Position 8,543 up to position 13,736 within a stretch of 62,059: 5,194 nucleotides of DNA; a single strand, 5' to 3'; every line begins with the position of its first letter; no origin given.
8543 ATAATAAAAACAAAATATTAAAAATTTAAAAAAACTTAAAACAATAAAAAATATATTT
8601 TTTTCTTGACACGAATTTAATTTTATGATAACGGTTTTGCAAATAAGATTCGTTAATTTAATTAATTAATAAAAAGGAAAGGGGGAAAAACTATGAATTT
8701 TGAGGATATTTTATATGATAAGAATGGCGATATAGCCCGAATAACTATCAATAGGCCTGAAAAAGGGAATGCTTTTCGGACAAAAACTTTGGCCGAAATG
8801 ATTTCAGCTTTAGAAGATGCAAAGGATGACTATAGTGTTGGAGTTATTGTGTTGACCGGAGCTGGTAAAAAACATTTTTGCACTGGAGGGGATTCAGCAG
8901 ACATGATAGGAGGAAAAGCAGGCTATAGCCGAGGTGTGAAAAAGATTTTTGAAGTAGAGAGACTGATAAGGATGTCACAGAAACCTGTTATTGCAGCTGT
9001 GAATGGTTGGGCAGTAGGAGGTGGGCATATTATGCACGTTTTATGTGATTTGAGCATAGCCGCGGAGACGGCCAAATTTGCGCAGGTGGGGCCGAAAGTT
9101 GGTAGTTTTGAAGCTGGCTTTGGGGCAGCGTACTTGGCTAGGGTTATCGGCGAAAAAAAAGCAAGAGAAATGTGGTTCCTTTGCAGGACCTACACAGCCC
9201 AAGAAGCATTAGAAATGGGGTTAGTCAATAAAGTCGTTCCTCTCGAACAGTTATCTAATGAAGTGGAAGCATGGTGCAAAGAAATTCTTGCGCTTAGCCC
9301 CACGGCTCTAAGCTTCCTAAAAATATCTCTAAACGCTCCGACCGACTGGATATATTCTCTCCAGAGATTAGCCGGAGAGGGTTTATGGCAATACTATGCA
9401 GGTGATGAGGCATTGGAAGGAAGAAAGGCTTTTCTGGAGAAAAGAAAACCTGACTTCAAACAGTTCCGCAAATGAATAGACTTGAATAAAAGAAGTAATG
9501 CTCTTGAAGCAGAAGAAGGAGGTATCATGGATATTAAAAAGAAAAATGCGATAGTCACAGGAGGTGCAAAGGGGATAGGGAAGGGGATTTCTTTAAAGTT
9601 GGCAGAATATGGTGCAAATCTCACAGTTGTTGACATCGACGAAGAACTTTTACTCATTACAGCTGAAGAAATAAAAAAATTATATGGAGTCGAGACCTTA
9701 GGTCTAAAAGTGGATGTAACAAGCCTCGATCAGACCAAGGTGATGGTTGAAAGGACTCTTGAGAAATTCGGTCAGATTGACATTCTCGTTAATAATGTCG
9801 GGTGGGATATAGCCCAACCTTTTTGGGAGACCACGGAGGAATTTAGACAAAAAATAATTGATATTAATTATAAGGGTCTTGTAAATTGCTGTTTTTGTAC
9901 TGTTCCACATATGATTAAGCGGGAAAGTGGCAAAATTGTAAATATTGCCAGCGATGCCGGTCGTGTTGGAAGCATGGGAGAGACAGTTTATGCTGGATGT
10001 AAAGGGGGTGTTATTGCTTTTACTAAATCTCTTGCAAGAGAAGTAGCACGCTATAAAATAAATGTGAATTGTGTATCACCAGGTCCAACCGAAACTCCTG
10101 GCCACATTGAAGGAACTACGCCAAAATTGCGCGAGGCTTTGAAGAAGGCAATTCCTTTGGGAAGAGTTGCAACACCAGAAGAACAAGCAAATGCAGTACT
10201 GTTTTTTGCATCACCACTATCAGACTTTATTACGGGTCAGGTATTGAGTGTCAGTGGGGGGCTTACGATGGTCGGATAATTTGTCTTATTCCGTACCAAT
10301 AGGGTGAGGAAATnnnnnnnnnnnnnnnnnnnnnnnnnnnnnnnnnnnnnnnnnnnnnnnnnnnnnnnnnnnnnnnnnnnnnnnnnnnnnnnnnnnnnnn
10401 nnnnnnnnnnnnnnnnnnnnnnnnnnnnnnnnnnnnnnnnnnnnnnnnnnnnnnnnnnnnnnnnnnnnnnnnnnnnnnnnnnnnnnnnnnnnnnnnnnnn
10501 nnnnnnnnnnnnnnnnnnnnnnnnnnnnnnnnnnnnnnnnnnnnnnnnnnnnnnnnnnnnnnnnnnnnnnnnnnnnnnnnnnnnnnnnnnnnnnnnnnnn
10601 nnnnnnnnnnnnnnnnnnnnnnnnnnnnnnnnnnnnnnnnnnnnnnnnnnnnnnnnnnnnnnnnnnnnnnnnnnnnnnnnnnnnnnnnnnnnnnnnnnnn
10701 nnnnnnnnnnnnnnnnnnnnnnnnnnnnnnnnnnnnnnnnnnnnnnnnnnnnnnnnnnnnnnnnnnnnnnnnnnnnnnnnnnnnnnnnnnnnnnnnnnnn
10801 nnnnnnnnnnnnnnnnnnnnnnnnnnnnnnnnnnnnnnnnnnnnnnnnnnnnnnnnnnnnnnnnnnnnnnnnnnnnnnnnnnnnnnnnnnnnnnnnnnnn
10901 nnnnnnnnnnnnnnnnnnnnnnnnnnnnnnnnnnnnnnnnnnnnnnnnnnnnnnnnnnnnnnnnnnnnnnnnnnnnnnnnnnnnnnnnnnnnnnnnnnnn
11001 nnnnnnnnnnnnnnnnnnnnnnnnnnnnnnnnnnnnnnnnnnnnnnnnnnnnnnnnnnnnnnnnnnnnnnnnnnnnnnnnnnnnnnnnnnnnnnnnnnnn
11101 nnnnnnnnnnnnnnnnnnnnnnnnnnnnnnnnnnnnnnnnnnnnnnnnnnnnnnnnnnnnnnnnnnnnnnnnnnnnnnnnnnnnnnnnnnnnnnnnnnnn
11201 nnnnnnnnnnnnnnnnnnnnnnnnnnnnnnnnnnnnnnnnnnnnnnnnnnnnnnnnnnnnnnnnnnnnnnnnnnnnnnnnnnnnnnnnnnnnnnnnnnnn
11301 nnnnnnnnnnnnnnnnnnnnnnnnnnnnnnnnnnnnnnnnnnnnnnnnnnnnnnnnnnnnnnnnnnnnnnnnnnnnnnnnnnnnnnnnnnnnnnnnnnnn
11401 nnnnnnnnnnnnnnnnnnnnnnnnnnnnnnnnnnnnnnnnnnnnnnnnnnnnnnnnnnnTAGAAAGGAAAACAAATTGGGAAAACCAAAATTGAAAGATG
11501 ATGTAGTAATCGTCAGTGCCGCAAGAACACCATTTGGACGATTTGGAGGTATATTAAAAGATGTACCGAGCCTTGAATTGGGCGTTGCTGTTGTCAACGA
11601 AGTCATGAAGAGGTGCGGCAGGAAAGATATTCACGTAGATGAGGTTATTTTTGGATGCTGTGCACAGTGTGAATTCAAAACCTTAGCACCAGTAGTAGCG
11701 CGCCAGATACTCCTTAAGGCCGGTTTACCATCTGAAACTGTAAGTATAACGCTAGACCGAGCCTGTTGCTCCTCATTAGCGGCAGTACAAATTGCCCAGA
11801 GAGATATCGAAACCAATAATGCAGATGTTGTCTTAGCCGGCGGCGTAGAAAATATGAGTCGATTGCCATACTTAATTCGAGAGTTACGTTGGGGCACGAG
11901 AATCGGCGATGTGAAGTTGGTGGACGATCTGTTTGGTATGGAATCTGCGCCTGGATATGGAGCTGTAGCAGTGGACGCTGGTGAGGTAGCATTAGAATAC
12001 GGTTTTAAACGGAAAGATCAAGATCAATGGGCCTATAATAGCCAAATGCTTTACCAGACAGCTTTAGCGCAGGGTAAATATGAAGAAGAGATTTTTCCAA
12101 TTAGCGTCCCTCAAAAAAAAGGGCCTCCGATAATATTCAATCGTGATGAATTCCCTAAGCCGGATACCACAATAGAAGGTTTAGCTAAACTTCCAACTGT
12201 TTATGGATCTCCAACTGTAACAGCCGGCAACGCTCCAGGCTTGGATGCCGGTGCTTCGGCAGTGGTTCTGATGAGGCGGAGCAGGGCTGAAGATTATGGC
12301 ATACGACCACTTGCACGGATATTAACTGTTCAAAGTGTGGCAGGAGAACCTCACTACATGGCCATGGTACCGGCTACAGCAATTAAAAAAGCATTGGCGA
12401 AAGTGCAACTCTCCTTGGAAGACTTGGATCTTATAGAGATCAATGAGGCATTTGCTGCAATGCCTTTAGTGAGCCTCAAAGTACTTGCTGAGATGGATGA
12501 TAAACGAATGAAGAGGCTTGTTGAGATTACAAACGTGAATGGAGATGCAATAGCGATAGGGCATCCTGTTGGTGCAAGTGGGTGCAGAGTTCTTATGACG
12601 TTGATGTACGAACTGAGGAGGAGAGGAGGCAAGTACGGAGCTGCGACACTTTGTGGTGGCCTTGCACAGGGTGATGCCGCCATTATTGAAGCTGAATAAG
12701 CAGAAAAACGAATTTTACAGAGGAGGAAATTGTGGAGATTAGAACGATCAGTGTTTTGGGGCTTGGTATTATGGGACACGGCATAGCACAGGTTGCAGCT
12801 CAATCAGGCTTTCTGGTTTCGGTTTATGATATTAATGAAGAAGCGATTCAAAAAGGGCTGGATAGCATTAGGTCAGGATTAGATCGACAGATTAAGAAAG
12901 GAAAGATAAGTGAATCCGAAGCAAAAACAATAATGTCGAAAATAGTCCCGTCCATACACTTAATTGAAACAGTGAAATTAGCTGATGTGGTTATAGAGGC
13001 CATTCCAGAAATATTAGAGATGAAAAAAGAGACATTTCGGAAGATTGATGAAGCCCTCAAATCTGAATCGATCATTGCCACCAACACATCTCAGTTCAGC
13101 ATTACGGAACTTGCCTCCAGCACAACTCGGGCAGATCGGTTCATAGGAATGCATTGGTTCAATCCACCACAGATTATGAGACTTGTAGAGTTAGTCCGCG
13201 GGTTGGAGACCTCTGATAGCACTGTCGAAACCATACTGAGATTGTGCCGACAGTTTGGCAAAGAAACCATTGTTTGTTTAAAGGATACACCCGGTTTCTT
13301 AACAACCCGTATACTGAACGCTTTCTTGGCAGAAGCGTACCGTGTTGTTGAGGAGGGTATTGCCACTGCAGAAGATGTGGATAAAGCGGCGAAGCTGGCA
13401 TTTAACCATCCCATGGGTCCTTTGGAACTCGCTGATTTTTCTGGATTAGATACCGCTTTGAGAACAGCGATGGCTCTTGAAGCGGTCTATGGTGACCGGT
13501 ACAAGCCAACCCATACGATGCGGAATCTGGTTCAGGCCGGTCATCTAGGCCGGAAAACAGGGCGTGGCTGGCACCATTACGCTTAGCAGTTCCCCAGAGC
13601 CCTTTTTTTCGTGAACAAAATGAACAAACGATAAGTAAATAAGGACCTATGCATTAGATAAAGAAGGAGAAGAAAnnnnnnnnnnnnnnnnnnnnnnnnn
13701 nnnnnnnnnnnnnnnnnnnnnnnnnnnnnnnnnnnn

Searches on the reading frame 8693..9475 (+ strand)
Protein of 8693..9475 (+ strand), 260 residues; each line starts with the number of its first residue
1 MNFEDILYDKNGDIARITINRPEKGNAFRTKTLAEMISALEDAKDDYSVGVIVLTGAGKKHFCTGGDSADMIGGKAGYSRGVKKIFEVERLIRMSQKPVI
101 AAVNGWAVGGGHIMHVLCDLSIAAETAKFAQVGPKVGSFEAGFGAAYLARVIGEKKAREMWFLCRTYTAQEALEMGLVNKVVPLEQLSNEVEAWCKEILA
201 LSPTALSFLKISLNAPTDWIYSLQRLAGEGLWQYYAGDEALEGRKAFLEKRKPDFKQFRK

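Call 92: search_protein_families(library=pfam, proteins=[window:8693-9475:+], max_evalue=1e-8)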
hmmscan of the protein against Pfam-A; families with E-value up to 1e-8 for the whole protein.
window:8693-9475:+ (260 aa): 2 families
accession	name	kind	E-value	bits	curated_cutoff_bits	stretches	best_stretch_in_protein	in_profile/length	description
PF00378.25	ECH_1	-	4.1e-69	233.1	27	1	10-257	2-250/251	Enoyl-CoA hydratase/isomerase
PF16113.10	ECH_2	-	5.8e-23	82.3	27.2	1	15-189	2-179/335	Enoyl-CoA hydratase/isomerase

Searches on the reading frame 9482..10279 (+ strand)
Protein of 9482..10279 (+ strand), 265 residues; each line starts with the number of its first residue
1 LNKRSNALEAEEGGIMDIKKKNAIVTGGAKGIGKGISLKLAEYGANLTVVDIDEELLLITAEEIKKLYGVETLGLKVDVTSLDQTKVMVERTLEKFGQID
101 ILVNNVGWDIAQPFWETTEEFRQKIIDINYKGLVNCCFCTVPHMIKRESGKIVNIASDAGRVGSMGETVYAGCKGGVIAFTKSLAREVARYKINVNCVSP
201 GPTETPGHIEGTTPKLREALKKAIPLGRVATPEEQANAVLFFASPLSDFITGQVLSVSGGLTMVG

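Call 92: search_protein_families(library=pfam, proteins=[window:9482-10279:+], max_evalue=1e-8)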
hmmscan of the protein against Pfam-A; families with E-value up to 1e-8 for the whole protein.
window:9482-10279:+ (265 aa): 2 families
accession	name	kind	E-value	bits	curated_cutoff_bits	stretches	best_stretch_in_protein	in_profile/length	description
PF13561.12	adh_short_C2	-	5.9e-62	209.8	27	1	29-262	3-236/236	Enoyl-(Acyl carrier protein) reductase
PF00106.31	adh_short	-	1.7e-55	188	26.6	1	21-206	1-185/195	short chain dehydrogenase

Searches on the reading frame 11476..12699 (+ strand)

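Call 92: search_protein_families(library=pfam, proteins=[window:11476-12699:+], max_evalue=1e-8)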
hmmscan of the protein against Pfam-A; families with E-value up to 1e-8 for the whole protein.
window:11476-12699:+ (407 aa): 2 families
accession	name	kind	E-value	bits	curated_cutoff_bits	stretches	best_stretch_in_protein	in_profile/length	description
PF00108.29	Thiolase_N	-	3.3e-64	217.2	26.4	1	10-269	1-260/260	Thiolase, N-terminal domain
PF02803.24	Thiolase_C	-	3.4e-39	133.7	27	1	277-405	2-122/123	Thiolase, C-terminal domain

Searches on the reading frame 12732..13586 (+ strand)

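Call 92: search_protein_families(library=pfam, proteins=[window:12732-13586:+], max_evalue=1e-8)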
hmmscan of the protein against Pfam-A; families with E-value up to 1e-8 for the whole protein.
window:12732-13586:+ (284 aa): 2 families
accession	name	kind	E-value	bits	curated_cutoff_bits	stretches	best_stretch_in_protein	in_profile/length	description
PF02737.24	3HCDH_N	-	5.5e-62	209.3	22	1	5-185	1-179/180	3-hydroxyacyl-CoA dehydrogenase, NAD binding domain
PF00725.27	3HCDH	-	4.3e-30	104.5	22.1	1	188-283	1-97/97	3-hydroxyacyl-CoA dehydrogenase, C-terminal domain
